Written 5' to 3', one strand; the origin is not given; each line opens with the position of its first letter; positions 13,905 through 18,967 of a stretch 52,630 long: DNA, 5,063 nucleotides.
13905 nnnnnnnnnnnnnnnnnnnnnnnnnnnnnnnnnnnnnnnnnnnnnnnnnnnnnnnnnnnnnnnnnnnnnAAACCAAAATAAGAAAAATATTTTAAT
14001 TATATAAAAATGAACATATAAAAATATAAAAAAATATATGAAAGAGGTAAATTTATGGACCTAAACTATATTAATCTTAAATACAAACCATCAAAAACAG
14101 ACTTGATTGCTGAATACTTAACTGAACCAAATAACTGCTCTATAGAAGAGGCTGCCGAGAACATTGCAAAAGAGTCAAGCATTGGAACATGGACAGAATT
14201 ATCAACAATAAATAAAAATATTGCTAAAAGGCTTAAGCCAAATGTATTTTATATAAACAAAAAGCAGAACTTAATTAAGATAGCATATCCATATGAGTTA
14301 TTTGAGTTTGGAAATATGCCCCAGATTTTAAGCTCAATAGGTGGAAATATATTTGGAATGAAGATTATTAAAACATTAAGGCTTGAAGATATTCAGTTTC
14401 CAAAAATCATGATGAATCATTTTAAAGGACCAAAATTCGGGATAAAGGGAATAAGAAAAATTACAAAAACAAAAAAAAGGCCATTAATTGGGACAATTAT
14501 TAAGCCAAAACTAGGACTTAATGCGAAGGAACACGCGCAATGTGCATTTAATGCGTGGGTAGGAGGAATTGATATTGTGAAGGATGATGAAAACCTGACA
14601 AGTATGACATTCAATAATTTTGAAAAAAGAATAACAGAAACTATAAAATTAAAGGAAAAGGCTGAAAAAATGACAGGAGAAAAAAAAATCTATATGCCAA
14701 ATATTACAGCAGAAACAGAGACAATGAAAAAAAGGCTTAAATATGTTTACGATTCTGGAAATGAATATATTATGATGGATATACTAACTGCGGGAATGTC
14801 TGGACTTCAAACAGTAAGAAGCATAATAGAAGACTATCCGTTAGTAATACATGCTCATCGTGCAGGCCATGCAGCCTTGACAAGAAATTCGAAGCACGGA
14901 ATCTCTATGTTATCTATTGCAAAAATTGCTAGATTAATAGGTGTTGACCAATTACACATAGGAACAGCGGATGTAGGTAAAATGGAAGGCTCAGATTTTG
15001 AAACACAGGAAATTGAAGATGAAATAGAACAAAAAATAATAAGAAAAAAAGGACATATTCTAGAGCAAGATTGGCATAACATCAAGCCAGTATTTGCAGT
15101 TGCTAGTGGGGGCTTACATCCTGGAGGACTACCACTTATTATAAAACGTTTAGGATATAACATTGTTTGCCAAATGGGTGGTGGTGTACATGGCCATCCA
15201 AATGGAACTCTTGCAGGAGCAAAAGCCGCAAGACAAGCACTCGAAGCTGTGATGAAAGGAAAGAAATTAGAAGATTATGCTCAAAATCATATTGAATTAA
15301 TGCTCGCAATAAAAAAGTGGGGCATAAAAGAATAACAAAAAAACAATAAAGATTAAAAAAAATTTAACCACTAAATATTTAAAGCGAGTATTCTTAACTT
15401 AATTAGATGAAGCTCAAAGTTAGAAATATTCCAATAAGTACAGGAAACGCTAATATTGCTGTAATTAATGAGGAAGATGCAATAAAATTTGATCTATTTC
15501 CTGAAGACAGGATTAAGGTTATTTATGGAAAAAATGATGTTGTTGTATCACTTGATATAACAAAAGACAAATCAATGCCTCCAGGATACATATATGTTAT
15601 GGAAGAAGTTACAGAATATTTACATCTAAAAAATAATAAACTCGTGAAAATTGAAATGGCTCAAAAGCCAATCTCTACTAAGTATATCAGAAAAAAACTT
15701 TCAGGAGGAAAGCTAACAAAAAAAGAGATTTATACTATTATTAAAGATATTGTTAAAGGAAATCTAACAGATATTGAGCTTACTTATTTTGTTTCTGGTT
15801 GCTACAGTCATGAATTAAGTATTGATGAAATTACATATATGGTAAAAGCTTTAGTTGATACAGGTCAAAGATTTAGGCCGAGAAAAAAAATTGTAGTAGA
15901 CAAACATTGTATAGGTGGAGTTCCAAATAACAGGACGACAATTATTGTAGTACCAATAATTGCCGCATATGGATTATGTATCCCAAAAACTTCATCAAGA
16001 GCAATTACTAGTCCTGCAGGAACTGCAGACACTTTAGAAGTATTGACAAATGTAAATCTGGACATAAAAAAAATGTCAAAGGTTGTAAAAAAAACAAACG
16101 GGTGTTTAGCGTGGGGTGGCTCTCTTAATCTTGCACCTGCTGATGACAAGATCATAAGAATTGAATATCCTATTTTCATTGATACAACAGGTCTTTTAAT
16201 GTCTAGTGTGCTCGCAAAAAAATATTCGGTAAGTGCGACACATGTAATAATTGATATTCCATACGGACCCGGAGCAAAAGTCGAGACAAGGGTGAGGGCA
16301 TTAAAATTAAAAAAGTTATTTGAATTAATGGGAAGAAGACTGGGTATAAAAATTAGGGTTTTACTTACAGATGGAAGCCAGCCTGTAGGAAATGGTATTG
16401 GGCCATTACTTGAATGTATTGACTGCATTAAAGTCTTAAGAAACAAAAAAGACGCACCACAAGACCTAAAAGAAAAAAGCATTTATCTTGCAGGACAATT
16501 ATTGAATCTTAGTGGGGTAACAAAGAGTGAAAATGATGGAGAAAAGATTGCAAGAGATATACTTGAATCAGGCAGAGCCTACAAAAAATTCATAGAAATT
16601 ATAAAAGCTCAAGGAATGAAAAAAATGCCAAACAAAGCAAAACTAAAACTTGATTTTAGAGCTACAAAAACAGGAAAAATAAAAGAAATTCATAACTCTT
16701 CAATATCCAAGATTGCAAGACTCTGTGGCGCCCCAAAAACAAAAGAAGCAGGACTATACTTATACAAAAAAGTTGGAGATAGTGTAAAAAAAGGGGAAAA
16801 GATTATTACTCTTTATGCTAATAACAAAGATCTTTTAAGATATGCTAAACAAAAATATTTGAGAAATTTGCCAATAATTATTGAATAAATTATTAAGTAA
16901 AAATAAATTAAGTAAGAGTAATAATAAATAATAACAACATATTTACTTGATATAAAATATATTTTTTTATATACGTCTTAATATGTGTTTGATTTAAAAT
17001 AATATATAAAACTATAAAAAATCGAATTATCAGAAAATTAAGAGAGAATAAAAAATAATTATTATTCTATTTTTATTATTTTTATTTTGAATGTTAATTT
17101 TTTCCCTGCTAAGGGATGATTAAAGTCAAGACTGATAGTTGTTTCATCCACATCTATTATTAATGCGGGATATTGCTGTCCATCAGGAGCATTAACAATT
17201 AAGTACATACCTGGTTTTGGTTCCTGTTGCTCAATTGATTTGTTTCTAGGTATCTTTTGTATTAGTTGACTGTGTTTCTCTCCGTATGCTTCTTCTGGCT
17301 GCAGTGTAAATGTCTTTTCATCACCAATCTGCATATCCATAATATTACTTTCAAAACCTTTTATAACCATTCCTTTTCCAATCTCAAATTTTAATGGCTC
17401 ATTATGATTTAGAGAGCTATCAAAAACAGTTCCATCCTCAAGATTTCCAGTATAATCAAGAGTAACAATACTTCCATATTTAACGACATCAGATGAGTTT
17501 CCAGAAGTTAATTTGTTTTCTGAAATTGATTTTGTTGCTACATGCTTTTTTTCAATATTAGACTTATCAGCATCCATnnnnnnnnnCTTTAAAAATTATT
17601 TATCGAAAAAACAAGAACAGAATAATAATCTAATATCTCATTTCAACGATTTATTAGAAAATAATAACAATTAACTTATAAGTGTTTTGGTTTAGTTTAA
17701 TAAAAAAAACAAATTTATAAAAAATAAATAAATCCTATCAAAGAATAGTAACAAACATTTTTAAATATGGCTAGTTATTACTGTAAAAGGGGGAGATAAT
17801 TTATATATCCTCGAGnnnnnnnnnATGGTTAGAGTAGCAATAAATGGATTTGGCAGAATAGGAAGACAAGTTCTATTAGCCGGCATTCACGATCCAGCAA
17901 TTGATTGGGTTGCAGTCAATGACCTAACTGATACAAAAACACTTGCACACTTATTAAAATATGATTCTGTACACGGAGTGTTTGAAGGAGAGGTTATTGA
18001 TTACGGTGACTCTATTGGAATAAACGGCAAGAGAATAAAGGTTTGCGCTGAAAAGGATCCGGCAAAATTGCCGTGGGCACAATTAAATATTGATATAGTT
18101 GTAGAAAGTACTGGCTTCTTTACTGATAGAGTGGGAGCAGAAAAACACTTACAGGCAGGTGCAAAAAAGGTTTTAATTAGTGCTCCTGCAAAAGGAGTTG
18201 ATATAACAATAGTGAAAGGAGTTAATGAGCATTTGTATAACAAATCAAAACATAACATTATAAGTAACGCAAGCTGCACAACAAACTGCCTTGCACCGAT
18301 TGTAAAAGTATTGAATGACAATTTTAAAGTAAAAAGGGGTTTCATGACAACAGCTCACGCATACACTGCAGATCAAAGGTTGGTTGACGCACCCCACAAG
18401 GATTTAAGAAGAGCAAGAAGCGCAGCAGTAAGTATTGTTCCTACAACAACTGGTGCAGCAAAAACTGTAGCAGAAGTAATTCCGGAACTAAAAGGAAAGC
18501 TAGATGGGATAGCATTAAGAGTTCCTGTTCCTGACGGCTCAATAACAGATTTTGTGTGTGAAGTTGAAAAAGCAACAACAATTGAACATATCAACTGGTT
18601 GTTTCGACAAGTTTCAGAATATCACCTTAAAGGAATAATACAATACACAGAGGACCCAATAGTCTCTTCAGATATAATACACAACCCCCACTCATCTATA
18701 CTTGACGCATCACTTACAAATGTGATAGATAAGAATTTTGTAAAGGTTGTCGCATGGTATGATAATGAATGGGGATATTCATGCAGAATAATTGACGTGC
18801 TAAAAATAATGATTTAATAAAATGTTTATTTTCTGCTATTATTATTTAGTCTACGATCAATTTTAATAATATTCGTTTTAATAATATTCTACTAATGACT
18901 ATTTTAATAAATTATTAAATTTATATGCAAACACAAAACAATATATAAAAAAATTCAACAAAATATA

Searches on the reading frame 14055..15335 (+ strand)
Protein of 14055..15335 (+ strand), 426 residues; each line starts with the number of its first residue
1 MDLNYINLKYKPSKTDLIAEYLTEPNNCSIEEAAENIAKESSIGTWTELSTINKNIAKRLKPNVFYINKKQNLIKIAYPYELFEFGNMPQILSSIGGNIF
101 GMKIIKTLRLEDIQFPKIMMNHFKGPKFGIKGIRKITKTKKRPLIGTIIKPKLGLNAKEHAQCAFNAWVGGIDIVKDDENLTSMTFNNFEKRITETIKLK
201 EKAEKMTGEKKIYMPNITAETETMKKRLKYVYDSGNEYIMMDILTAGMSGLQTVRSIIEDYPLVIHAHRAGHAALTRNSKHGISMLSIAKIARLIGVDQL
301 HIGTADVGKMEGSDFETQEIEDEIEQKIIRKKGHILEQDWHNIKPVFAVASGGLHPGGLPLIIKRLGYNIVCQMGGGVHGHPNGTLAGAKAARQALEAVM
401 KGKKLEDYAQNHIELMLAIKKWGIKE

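Call 10: search_protein_families(library=pfam, proteins=[window:14055-15335:+], max_evalue=0.001)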
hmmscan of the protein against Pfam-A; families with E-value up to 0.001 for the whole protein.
window:14055-15335:+ (426 aa): 2 families
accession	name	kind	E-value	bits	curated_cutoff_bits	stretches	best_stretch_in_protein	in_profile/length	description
PF00016.26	RuBisCO_large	-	8.4e-90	301.5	30.1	1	129-422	1-299/299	Ribulose bisphosphate carboxylase large chain, catalytic domain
PF02788.21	RuBisCO_large_N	-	1.2e-40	138.9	20.7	1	4-118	1-119/120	Ribulose bisphosphate carboxylase large chain, N-terminal domain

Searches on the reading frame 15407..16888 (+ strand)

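Call 11: search_protein_families(library=pfam, proteins=[window:15407-16888:+], max_evalue=0.001)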
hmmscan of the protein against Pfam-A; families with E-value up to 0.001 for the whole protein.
window:15407-16888:+ (493 aa): 3 families
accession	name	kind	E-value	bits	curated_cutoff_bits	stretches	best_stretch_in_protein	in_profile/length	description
PF00591.27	Glycos_transf_3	-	9.1e-14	52.1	27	1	161-233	2-77/253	Glycosyl transferase family, a/b domain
PF02885.22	Glycos_trans_3N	-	4.9e-13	49.1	26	1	92-153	2-63/63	Glycosyl transferase family, helical bundle domain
PF07831.19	PYNP_C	-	1.4e-11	44.3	27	1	425-488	2-72/75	Pyrimidine nucleoside phosphorylase C-terminal domain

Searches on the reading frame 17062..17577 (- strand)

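Call 11: search_protein_families(library=pfam, proteins=[window:17062-17577:-], max_evalue=0.001)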
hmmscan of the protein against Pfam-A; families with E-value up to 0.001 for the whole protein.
window:17062-17577:- (171 aa): 1 family
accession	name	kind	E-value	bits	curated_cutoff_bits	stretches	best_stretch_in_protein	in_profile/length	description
PF00254.34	FKBP_C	-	8.8e-23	80.9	21.1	1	32-114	5-86/94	FKBP-type peptidyl-prolyl cis-trans isomerase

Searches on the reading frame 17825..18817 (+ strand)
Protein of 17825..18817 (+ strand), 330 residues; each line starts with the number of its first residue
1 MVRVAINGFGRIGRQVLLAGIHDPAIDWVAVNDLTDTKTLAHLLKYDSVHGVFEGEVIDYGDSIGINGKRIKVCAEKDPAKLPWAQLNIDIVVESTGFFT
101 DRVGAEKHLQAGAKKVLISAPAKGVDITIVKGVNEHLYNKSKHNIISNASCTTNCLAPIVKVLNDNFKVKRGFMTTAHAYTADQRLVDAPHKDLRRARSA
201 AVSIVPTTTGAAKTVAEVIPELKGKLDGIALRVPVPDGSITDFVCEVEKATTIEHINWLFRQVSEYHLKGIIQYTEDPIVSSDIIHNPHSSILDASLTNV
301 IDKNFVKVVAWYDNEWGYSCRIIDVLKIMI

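Call 11: search_protein_families(library=pfam, proteins=[window:17825-18817:+], max_evalue=0.001)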
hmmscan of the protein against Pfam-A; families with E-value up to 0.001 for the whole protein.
window:17825-18817:+ (330 aa): 2 families
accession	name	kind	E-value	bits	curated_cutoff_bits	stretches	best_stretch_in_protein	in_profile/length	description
PF02800.25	Gp_dh_C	-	1.1e-65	220.5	24.4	1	156-312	1-158/158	Glyceraldehyde 3-phosphate dehydrogenase, C-terminal domain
PF00044.30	Gp_dh_N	-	2.8e-37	127.5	31.7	1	2-101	1-100/101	Glyceraldehyde 3-phosphate dehydrogenase, NAD binding domain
